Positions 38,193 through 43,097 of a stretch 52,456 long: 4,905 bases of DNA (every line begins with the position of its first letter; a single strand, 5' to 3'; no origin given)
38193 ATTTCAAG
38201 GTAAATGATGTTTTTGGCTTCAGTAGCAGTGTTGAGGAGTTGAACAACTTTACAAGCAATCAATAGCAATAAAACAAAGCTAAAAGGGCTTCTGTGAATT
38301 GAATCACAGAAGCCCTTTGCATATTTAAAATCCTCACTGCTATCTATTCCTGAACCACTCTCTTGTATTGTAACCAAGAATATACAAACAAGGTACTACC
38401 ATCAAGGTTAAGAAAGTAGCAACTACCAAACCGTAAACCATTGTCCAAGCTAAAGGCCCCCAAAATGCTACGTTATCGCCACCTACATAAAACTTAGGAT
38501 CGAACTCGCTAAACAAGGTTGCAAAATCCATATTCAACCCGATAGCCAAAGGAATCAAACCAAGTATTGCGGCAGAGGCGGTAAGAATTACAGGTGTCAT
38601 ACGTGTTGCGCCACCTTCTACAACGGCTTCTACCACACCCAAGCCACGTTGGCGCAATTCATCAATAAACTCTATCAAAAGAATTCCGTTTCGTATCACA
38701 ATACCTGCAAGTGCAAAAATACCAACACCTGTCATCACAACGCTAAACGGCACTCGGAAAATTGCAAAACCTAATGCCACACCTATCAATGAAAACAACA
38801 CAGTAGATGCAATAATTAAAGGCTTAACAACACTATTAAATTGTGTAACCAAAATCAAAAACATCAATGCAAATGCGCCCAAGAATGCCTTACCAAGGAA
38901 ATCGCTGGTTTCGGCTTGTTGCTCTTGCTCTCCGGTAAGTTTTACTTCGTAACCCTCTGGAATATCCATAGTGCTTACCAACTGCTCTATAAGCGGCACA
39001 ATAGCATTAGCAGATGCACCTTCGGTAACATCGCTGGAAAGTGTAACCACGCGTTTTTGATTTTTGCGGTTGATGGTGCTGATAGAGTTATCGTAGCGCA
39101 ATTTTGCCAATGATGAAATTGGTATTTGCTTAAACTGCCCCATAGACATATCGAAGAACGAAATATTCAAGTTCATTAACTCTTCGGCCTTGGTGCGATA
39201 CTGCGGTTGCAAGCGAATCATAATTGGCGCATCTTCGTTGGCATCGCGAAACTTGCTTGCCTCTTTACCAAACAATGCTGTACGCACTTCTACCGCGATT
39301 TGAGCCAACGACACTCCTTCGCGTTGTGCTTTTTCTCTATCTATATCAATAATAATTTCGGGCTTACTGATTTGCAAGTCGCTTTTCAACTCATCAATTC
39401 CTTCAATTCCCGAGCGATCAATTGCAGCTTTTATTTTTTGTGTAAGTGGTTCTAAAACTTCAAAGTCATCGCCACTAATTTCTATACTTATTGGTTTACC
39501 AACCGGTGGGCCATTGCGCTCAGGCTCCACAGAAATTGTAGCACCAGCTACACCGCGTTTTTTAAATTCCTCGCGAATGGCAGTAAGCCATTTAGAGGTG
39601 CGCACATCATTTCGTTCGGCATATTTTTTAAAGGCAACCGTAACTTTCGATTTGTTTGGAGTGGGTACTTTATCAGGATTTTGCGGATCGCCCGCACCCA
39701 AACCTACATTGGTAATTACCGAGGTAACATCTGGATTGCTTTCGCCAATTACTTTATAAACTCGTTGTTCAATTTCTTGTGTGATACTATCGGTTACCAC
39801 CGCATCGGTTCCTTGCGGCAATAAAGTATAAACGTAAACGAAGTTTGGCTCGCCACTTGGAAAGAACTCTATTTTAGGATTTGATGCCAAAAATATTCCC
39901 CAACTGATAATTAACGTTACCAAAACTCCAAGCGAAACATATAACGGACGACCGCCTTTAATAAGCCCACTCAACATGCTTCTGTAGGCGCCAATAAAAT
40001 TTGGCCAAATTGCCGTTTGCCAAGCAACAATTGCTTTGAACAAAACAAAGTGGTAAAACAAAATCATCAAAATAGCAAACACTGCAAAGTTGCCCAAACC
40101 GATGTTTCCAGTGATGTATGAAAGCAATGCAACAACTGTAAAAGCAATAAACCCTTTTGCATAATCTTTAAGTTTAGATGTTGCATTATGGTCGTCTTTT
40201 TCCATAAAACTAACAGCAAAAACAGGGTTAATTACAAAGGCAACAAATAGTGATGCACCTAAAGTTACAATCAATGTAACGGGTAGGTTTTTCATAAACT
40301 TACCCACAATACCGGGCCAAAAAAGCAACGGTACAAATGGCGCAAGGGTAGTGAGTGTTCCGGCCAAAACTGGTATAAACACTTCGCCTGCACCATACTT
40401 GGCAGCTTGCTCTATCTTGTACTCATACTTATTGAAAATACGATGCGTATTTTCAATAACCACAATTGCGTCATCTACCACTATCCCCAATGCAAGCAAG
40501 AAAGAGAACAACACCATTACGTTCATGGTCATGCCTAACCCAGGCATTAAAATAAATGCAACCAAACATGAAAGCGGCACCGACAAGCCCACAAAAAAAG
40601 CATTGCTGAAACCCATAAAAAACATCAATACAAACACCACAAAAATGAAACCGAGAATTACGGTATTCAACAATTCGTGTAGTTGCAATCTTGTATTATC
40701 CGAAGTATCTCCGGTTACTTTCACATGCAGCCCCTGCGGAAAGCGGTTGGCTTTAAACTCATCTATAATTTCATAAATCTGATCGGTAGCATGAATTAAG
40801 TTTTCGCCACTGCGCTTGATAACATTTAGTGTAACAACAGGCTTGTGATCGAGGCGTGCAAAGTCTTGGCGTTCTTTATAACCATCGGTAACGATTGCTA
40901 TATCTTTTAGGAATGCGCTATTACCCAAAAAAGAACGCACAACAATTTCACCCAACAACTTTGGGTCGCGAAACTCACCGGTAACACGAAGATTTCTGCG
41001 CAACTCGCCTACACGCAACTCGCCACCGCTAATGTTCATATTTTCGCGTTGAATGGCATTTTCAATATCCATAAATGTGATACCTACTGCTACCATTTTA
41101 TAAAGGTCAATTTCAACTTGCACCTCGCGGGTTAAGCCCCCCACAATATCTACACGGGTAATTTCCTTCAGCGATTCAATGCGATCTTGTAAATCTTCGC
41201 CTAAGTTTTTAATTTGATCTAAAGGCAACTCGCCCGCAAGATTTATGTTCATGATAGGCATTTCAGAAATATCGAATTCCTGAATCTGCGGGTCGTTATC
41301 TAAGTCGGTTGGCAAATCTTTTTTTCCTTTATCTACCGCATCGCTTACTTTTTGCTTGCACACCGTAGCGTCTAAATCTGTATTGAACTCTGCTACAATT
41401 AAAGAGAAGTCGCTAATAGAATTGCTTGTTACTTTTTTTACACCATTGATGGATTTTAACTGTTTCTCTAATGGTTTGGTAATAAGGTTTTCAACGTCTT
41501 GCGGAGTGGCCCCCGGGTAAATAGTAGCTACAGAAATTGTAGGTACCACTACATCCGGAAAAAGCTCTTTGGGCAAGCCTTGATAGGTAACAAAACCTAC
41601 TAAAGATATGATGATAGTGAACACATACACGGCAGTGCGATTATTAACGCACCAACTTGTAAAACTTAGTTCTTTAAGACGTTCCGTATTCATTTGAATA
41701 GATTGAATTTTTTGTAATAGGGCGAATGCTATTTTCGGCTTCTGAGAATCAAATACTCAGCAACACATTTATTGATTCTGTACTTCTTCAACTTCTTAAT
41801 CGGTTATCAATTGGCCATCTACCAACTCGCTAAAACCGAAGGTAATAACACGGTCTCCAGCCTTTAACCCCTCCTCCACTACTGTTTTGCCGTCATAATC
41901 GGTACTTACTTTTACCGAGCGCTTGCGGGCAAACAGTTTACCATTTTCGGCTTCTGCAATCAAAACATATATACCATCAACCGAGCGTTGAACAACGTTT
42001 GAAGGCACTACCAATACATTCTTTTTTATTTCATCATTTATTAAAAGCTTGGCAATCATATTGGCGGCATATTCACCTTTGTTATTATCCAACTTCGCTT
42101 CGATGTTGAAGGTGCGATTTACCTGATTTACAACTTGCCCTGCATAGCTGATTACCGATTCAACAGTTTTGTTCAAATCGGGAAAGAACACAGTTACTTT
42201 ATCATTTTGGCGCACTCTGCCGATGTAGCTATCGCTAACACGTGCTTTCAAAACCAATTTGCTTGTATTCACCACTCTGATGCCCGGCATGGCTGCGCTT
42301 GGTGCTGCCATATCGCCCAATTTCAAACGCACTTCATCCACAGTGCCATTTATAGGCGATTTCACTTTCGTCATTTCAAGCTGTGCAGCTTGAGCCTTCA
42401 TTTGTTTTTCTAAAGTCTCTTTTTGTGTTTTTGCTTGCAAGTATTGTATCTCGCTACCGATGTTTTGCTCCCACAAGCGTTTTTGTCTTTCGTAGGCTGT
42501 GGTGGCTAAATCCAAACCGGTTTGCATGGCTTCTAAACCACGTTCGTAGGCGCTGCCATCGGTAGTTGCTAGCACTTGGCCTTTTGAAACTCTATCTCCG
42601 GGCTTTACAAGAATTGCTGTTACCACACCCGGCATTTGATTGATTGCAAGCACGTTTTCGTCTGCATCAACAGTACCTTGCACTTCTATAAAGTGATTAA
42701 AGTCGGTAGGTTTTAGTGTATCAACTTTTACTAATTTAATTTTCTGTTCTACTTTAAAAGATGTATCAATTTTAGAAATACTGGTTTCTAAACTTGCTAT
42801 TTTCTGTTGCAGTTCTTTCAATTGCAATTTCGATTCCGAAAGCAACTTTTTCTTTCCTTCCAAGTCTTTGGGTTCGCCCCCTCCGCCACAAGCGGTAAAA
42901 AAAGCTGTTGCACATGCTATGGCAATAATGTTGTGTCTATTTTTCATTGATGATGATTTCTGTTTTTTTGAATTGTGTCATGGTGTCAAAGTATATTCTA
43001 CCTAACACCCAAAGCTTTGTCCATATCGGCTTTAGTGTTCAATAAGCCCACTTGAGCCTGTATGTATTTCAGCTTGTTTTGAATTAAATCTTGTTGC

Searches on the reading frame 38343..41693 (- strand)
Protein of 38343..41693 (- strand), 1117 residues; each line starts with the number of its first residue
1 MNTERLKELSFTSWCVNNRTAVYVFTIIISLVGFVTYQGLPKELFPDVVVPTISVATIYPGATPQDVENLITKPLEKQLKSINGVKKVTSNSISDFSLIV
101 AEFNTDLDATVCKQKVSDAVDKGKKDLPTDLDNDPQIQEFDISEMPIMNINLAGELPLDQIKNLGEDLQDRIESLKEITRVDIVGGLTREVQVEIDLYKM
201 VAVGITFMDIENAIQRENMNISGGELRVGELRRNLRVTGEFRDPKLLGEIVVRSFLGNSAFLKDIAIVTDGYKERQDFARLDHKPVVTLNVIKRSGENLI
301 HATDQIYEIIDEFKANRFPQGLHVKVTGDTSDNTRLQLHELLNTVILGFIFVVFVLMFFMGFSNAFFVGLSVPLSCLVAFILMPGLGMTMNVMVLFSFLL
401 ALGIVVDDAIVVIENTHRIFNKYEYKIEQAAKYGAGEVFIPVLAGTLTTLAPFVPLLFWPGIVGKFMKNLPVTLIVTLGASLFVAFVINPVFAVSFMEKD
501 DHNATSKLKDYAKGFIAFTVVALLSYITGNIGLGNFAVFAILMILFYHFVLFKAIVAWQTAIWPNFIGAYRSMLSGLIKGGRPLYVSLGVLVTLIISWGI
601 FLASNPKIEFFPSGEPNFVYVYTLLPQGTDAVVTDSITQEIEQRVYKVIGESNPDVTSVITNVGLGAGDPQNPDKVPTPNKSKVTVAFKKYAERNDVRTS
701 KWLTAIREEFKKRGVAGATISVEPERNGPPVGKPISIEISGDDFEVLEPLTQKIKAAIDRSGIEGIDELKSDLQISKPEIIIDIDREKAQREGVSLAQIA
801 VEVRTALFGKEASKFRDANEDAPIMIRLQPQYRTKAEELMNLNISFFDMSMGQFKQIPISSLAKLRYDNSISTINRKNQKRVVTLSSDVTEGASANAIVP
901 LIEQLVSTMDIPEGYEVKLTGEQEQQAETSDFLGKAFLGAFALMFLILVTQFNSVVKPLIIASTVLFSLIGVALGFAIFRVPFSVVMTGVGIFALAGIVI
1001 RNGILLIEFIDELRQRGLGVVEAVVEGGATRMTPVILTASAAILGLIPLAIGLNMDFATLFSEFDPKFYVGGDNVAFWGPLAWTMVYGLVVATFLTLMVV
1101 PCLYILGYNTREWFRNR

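Call 12: search_protein_families(library=pfam, proteins=[window:38343-41693:-], max_evalue=0.01)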
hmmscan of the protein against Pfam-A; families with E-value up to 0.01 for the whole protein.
window:38343-41693:- (1117 aa): 2 families
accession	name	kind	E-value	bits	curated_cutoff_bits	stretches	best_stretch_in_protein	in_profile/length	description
PF00873.25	ACR_tran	-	7.6e-180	600.4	28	1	14-1106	4-1019/1021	AcrB/AcrD/AcrF family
PF03176.21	MMPL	-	3.9e-05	23.2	20.5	1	882-1043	91-258/333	MMPL family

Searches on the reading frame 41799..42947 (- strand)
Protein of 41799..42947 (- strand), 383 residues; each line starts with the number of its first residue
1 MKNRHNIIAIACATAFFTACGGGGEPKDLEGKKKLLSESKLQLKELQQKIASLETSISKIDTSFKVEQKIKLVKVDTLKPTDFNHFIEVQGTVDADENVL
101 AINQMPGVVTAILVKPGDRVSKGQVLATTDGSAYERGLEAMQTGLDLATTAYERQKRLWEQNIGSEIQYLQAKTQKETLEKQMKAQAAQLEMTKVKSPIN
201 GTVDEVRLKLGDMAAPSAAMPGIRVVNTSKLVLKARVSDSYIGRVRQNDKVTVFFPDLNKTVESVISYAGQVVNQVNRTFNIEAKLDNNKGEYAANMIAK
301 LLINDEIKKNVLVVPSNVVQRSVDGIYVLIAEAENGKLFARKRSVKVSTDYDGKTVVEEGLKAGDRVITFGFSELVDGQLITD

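Call 12: search_protein_families(library=pfam, proteins=[window:41799-42947:-], max_evalue=0.01)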
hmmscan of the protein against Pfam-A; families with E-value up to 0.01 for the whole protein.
window:41799-42947:- (383 aa): 5 families
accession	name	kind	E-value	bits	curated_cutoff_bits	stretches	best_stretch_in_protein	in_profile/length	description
PF16576.10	HlyD_D23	-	6.4e-17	62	30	1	83-299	2-214/214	Barrel-sandwich domain of CusB or HlyD membrane-fusion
PF13437.12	HlyD_3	-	5.2e-12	46.9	22.2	1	194-290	1-97/106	HlyD family secretion protein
PF13375.12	RnfC_N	-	2.4e-06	28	25.6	1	96-131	28-63/101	RnfC Barrel sandwich hybrid domain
PF13533.13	Biotin_lipoyl_2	-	6e-06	26.4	29.8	1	105-128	7-30/32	Biotin-lipoyl like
PF00364.28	Biotin_lipoyl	-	6.2e-05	23.2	22.1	0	107-128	9-35/73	Biotin-requiring enzyme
